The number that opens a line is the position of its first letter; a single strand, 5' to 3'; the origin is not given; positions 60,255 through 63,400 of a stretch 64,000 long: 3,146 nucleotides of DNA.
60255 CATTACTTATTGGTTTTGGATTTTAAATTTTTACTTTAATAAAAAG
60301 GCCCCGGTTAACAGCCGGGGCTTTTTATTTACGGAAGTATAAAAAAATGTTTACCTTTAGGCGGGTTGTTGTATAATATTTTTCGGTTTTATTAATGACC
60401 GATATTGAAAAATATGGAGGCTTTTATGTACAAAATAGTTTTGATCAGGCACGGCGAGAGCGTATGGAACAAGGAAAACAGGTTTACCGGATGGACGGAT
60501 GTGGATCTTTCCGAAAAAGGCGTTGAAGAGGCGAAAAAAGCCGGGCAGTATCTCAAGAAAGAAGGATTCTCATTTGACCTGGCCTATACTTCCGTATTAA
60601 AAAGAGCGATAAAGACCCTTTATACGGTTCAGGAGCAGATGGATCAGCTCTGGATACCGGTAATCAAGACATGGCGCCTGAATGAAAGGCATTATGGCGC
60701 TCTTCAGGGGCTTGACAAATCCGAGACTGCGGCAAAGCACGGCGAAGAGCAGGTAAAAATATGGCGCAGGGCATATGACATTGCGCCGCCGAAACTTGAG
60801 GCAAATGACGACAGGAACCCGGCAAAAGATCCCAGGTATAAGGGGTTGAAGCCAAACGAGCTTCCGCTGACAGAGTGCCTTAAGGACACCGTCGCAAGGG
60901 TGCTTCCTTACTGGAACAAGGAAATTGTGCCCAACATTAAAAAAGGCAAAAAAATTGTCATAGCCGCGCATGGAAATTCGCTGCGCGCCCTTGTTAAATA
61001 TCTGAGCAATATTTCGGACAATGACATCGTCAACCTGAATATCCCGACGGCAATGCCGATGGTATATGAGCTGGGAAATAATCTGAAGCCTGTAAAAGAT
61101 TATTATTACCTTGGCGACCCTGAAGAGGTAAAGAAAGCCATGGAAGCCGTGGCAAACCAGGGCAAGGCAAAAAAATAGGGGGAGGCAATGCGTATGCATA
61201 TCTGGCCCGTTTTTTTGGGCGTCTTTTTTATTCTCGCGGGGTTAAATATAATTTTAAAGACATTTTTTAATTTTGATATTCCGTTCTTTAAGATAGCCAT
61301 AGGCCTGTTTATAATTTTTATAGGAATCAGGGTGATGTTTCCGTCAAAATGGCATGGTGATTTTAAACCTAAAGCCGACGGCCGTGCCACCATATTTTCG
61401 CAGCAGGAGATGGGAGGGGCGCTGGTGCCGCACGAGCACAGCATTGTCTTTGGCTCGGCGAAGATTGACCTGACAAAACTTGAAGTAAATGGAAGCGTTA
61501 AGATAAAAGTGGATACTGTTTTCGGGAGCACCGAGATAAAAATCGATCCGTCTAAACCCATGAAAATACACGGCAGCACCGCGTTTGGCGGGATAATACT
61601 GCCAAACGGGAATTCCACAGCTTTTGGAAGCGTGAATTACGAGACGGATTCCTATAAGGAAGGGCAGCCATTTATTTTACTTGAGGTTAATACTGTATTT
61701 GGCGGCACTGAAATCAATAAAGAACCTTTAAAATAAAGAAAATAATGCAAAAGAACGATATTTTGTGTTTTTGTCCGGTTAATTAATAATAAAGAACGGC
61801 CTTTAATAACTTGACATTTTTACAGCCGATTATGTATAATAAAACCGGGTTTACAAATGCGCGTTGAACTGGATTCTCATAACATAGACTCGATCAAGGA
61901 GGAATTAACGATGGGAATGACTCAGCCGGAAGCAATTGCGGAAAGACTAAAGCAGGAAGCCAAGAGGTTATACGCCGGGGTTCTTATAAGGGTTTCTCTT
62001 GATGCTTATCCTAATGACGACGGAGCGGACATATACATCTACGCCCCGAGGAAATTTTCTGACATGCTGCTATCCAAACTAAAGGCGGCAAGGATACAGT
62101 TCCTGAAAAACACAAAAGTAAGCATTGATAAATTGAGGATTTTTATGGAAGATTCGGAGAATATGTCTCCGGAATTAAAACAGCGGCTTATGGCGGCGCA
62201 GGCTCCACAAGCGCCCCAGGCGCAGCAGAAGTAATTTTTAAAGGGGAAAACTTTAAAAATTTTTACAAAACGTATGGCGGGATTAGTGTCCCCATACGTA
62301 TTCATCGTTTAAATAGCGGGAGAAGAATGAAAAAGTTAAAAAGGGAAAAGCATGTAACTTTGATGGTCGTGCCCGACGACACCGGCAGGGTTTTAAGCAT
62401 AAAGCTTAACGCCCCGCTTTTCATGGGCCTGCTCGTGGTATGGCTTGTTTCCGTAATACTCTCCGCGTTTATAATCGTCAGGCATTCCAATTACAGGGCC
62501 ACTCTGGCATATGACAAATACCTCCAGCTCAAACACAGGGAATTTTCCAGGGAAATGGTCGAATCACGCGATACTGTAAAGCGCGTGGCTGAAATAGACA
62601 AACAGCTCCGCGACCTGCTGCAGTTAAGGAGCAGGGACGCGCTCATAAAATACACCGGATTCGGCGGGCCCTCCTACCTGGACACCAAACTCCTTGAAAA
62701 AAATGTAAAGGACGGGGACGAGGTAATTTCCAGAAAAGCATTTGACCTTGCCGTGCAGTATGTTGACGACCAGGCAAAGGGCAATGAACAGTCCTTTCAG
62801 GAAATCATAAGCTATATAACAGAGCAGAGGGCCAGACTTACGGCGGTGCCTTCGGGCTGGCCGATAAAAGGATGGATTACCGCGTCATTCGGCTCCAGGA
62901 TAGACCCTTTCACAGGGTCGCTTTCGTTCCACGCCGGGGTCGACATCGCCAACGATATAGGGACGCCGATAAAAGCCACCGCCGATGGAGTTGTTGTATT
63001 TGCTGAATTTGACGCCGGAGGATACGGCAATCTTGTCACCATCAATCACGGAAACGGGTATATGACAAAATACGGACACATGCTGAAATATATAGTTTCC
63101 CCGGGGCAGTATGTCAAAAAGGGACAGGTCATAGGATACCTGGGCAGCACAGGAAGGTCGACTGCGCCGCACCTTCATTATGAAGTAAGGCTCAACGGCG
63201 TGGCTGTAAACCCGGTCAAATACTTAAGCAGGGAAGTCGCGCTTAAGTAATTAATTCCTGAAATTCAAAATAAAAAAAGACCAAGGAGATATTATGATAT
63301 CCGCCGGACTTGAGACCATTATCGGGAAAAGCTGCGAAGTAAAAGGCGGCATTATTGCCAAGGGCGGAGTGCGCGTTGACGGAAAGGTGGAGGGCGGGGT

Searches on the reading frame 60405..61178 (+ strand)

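Call 15: search_protein_families(library=pfam, proteins=[window:60405-61178:+], max_evalue=0.0001)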
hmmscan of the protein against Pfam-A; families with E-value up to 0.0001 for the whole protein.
window:60405-61178:+ (257 aa): 1 family
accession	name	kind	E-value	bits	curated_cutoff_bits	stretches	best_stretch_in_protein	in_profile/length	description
PF00300.27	His_Phos_1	-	2.8e-38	132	21.7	1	11-222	1-180/194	Histidine phosphatase superfamily (branch 1)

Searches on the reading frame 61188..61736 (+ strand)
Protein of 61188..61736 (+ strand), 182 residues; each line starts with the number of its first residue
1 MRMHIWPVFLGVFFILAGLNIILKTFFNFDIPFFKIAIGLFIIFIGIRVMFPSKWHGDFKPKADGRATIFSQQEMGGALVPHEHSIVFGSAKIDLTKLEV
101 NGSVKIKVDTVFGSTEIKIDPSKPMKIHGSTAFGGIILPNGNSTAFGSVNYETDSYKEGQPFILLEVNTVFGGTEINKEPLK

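Call 15: search_protein_families(library=pfam, proteins=[window:61188-61736:+], max_evalue=0.0001)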
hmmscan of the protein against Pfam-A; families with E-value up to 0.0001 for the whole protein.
window:61188-61736:+ (182 aa): 1 family
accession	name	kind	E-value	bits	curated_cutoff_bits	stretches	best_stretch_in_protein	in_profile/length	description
PF09922.15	LiaF-like_C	-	1.9e-05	25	29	1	85-175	20-113/114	Cell wall-active antibiotics response LiaF, C-terminal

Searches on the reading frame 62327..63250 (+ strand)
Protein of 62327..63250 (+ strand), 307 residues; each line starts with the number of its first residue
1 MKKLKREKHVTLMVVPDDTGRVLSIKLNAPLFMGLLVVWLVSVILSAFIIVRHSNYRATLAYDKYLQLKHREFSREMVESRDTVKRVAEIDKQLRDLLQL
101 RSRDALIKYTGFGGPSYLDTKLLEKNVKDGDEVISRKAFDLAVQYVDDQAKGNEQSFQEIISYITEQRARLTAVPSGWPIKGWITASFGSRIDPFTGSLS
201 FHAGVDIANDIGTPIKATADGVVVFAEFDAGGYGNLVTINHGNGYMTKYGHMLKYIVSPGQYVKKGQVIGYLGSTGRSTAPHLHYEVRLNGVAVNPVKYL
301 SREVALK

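Call 15: search_protein_families(library=pfam, proteins=[window:62327-63250:+], max_evalue=0.0001)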
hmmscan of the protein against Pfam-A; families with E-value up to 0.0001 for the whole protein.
window:62327-63250:+ (307 aa): 1 family
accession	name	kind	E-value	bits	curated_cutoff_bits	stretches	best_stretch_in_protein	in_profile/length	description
PF01551.29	Peptidase_M23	-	1.1e-36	125.3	28.7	1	201-296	2-96/96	Peptidase family M23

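Call 82: find_encoding_contigs(protein=window:62327-63250:+, flank=10000, max_places=3)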
Protein window:62327-63250:+ (307 aa): 4 contigs read that carry it; 3 places shown.
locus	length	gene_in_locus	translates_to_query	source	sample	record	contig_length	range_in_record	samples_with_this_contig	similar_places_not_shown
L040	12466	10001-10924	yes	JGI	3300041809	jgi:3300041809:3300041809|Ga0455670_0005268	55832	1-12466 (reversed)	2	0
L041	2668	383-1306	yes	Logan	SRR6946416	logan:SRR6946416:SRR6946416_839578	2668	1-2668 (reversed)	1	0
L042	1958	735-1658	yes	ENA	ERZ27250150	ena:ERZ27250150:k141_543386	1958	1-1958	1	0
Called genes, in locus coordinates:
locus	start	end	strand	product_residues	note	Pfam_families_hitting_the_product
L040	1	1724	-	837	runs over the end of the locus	PF03706:LPG_synthase_TM, PF09924:LPG_synthase_C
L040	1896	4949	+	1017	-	PF14686:fn3_3, PF14683:CBM-like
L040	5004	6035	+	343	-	PF00356:LacI, PF01381:HTH_3 (faint), PF00532:Peripla_BP_1, PF13407:Peripla_BP_4, PF13377:Peripla_BP_3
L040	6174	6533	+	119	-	PF07238:PilZ (weak)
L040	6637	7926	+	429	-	PF03952:Enolase_N, PF00113:Enolase_C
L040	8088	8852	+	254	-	PF00300:His_Phos_1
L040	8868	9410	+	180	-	PF09922:LiaF-like_C (weak)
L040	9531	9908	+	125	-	-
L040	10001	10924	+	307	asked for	PF01551:Peptidase_M23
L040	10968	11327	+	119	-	PF04519:Bactofilin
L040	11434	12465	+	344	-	?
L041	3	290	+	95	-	?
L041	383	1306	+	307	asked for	PF01551:Peptidase_M23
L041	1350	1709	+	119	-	PF04519:Bactofilin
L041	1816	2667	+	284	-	?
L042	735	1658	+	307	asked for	PF01551:Peptidase_M23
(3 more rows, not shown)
